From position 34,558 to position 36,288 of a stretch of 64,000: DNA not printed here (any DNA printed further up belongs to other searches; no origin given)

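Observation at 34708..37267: GlcD-like FAD dehydrogenase plus HdrD-like CCG protein, with a LarA-family racemase elsewhere in the window: a possible lactate-to-heterodisulfide route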

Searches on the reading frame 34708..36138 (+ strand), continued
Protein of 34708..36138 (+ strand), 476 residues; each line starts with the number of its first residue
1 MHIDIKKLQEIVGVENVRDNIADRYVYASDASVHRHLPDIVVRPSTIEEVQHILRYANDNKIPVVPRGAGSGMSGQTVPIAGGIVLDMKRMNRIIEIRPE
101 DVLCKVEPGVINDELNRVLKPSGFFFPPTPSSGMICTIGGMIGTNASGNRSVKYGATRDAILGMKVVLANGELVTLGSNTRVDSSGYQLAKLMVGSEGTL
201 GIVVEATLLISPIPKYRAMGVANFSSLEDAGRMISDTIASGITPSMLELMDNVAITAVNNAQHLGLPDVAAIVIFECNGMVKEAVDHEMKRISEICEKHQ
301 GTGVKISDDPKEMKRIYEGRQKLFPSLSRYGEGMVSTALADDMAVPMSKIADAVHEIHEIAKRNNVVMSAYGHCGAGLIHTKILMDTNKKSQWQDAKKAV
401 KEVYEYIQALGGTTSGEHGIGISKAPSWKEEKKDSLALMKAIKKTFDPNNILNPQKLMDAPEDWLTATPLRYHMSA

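Call 26: find_encoding_contigs(protein=P0078, flank=10000, max_places=2)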
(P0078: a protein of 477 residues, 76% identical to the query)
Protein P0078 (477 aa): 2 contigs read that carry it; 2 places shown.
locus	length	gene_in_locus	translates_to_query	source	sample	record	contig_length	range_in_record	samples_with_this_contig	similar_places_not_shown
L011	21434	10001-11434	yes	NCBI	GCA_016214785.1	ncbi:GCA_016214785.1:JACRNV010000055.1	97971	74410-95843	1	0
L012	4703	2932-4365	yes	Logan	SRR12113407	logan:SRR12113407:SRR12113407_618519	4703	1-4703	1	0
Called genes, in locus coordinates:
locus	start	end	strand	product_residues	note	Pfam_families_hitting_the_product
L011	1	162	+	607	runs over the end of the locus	PF00111:Fer2, PF13510:Fer2_4, PF12838:Fer4_7, PF14697:Fer4_21, PF00037:Fer4 (weak), PF12837:Fer4_6 (weak), PF12838:Fer4_7, PF13187:Fer4_9 (weak), +6 more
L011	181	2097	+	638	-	PF03063:Prismane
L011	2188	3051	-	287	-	PF02811:PHP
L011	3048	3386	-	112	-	PF07085:DRTGG (weak), PF02603:Hpr_kinase_N (weak)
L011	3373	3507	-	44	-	PF13248:Zn_ribbon_3 (weak)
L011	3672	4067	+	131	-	PF07085:DRTGG (weak)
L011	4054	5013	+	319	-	PF00571:CBS, PF13581:HATPase_c_2, PF02518:HATPase_c (weak)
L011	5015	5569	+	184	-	PF02518:HATPase_c, PF13589:HATPase_c_3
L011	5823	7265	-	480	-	PF27537:HoxH, PF00374:NiFeSe_Hases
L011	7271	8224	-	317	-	PF01058:Oxidored_q6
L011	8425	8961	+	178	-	PF01750:HycI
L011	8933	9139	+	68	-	-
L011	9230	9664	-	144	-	PF01597:GCV_H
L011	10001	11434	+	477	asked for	PF01565:FAD_binding_4, PF02913:FAD-oxidase_C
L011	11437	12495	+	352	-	PF12838:Fer4_7 (weak), PF13183:Fer4_8, PF13534:Fer4_17, PF02754:CCG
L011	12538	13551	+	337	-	PF21948:LplA-B_cat, PF10437:Lip_prot_lig_C (weak)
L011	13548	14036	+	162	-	PF13237:Fer4_10 (faint), PF12838:Fer4_7 (faint), PF13183:Fer4_8, PF13187:Fer4_9, PF13534:Fer4_17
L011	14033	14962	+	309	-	PF02754:CCG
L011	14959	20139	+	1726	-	PF14691:Fer4_20, PF07992:Pyr_redox_2, PF12838:Fer4_7, PF14697:Fer4_21, PF07992:Pyr_redox_2, PF07992:Pyr_redox_2, PF12838:Fer4_7, PF02662:FlpD, +20 more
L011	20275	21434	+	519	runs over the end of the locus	PF21948:LplA-B_cat, PF01976:DUF116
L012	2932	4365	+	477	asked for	PF01565:FAD_binding_4, PF02913:FAD-oxidase_C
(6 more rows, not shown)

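Call 31: find_related_loci(query=A1, collection=genome_contigs, flank=10000)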
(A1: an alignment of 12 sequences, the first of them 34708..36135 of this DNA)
Query A1 (476 aa) in genome_contigs; peptide patterns used: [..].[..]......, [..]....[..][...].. (x = any residue, [..] = any of these).
599 stretches matched a pattern (row limit reached: there are more); 595 encode a relative of the query (tblastn E <= 1e-3); the best 80 are kept; 80 distinct loci.
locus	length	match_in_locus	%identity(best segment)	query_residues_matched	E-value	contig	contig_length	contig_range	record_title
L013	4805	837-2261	82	1-475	0e+0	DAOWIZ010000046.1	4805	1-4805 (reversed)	MAG TPA_asm: Thermoplasmata archaeon isolate CSMAG_2056 CSMAG_2056_k141_2663281_length_4805_cov_87.6083, whole genome sh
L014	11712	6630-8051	76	1-474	0e+0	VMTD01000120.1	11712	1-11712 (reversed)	MAG: Methanobacteriota archaeon isolate S2_100 k141_49263, whole genome shotgun sequence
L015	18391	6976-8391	65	3-474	0e+0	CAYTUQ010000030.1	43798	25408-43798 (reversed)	MAG TPA_asm: uncultured bacterium isolate binchicken_co262_234 genome assembly, contig: NODE_680_length_43798_cov_23.201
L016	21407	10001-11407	66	4-472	0e+0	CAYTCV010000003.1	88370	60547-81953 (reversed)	MAG TPA_asm: uncultured bacterium isolate binchicken_co150_225 genome assembly, contig: NODE_407_length_88370_cov_9.9292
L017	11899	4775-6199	64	2-476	0e+0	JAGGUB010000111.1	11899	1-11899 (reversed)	MAG: candidate division WOR-3 bacterium isolate AUK063 PB_MBMC_017_c_000000000103, whole genome shotgun sequence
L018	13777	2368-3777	65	3-472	0e+0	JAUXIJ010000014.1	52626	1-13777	MAG: Candidatus Cloacimonadota bacterium isolate CSMAG_2978 CSMAG_2978_k119_1011002_length_52626_cov_9.9966, whole genom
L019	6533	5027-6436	62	3-472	0e+0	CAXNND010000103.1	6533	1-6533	MAG: Desulfamplus sp. isolate MiH-14oct19-246 genome assembly, contig: MiH-14oct19-C26389, whole genome shotgun sequence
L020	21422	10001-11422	63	3-476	0e+0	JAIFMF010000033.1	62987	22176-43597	MAG: Desulfobacula sp. isolate bin_26 scaffold_259, whole genome shotgun sequence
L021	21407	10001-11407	63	4-472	0e+0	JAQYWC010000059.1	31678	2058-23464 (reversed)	MAG: Desulfobacterium sp. isolate Pec_A4_megahit_bin17 Pec_A4_megahit_bin17_c_000000313563, whole genome shotgun sequenc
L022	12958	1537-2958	62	3-476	0e+0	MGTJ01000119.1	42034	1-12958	MAG: Desulfobacterales bacterium RIFOXYA12_FULL_46_15 rifixya3_full_scaffold_346, whole genome shotgun sequence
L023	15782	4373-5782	61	3-472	0e+0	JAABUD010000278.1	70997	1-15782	MAG: Desulfotignum sp. isolate S25.Bin119 Scaffold_6, whole genome shotgun sequence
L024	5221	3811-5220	61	3-472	0e+0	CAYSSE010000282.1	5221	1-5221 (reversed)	MAG TPA_asm: uncultured Desulfocicer sp. isolate binchicken_co47_124 genome assembly, contig: NODE_13309_length_5221_cov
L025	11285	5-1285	65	46-472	0e+0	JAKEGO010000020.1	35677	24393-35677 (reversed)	MAG: Thermoplasmata archaeon isolate PMV_4.75 PMV_4.75.k101_286218, whole genome shotgun sequence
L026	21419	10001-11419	63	3-475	0e+0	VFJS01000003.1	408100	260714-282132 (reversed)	MAG: Spirochaetia bacterium isolate Bin_56_1 c_000002487245, whole genome shotgun sequence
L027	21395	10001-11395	51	5-472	1e-154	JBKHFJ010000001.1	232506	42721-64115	MAG: Methanomassiliicoccales archaeon isolate D1M05_42 NODE_1_length_232506_cov_7.763860, whole genome shotgun sequence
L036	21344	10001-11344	42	6-456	1e-117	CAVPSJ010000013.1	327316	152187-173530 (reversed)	MAG: uncultured delta proteobacterium isolate MFD10007.bin.2.36 genome assembly, contig: contig_50156, whole genome shot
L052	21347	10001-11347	41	6-457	2e-113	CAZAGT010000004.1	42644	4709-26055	MAG TPA_asm: uncultured Desulfobacteraceae bacterium isolate binchicken_co294_166 genome assembly, contig: NODE_1321_len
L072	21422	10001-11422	62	2-475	0e+0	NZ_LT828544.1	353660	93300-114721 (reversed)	Desulfamplus magnetovallimortis isolate PRJEB14757, whole genome shotgun sequence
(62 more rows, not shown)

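Call 35: search_protein_families(library=pfam, proteins=[L052:6338-7603:+, L052:7724-9694:+, L052:13160-14359:+, L052:14539-15600:+, L052:17883-19184:+, L036:13372-14556:+, L036:14966-15805:+, L036:15928-16797:+, L036:4593-6587:+, L036:7278-7952:+], max_evalue=0.00001)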
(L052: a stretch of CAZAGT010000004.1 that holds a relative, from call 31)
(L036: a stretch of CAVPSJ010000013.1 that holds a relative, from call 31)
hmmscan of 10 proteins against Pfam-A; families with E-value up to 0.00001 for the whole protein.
L052:6338-7603:+ (421 aa): 2 families
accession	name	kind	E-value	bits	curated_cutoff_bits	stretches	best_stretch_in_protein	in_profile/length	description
PF09861.14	Lar_N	-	1.7e-60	204.2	23.3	1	10-205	2-199/204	Lactate racemase N-terminal domain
PF21113.2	LarA_C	-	4.5e-18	66.1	25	1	274-415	5-150/152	Lactate racemase C-terminal domain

L052:7724-9694:+ (656 aa): 5 families
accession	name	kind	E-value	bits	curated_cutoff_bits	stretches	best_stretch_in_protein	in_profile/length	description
PF14522.11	Cytochrome_C7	-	6.8e-12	45.5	24.8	0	165-220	13-67/67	Cytochrome c7 and related cytochrome c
PF14537.11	Cytochrom_c3_2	-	3.9e-10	40.5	25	0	211-280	5-66/79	Cytochrome c3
PF09699.15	Paired_CXXCH_1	-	8.2e-07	29.1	20.6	0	190-220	3-37/41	Doubled CXXCH motif (Paired_CXXCH_1)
PF02665.19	Nitrate_red_gam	-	2.1e-06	28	22.9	1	523-642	91-205/217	Nitrate reductase gamma subunit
PF02085.21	Cytochrom_CIII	-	4.6e-06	27.3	22.9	0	304-388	22-101/101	Class III cytochrome C family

L052:13160-14359:+ (399 aa): 5 families
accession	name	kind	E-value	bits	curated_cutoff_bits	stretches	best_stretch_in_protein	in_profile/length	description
PF02754.22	CCG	-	8.1e-33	112.8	20.6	2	282-369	1-84/85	Cysteine-rich domain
PF13183.11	Fer4_8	-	8.6e-11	42.7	27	1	14-96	2-68/68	4Fe-4S dicluster domain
PF13534.11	Fer4_17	-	9.1e-08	33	22.2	1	16-96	1-60/61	4Fe-4S dicluster domain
PF13237.11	Fer4_10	-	3.5e-07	30.5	25.5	1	12-93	4-53/53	4Fe-4S dicluster domain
PF00037.32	Fer4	-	2.3e-06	27.6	21.1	0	81-95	7-21/24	4Fe-4S binding domain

L052:14539-15600:+ (353 aa): 1 family
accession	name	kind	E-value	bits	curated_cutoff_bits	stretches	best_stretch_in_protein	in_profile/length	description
PF21948.1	LplA-B_cat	-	1.3e-36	126.9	27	1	15-194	10-185/200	Lipoyl protein ligase A/B catalytic domain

L052:17883-19184:+ (433 aa): 4 families
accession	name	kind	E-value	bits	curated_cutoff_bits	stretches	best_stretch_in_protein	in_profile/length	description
PF16576.10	HlyD_D23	-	3.4e-22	79.2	30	1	255-379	56-185/214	Barrel-sandwich domain of CusB or HlyD membrane-fusion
PF13437.12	HlyD_3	-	1.6e-15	58.2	22.2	1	305-387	2-79/106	HlyD family secretion protein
PF00529.27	CusB_dom_1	-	7.4e-15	55.4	26.5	1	159-425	12-82/89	Cation efflux system protein CusB domain 1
PF13533.13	Biotin_lipoyl_2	-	1.9e-06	28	29.8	0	54-84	2-32/32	Biotin-lipoyl like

L036:13372-14556:+ (394 aa): 6 families
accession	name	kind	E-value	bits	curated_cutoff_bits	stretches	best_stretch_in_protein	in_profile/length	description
PF02754.22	CCG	-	2.7e-35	120.8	20.6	2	282-368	1-83/85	Cysteine-rich domain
PF13183.11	Fer4_8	-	1.6e-13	51.4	27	1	13-96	1-68/68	4Fe-4S dicluster domain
PF13534.11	Fer4_17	-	6.4e-10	39.9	22.2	1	16-97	1-61/61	4Fe-4S dicluster domain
PF12838.12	Fer4_7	-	7.7e-07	29.9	27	1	17-95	2-51/52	4Fe-4S dicluster domain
PF13237.11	Fer4_10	-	1.2e-06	28.7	25.5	0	15-39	7-29/53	4Fe-4S dicluster domain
PF13484.11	Fer4_16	-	3.9e-06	28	30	1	17-94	2-65/66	4Fe-4S double cluster binding domain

L036:14966-15805:+ (279 aa): 1 family
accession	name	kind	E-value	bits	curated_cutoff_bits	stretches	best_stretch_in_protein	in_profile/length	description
PF02665.19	Nitrate_red_gam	-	1.1e-06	28.9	22.9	1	145-270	94-205/217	Nitrate reductase gamma subunit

L036:15928-16797:+ (289 aa): 1 family
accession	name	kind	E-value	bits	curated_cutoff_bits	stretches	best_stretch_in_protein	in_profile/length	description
PF21948.1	LplA-B_cat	-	7e-33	114.7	27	1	28-210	23-200/200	Lipoyl protein ligase A/B catalytic domain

L036:4593-6587:+ (664 aa): 1 family
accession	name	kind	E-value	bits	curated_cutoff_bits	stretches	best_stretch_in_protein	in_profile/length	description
PF06808.19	DctM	-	9e-34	117.4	23.8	1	40-268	2-218/413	Tripartite ATP-independent periplasmic transporter, DctM component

L036:7278-7952:+ (224 aa): 2 families
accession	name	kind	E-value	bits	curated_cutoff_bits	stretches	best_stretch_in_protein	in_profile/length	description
PF02826.25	2-Hacid_dh_C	-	2.5e-30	105.6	25.1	1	110-221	2-111/178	D-isomer specific 2-hydroxyacid dehydrogenase, NAD binding domain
PF00389.36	2-Hacid_dh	-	6.6e-21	74.8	24.6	1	5-167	1-103/134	D-isomer specific 2-hydroxyacid dehydrogenase, catalytic domain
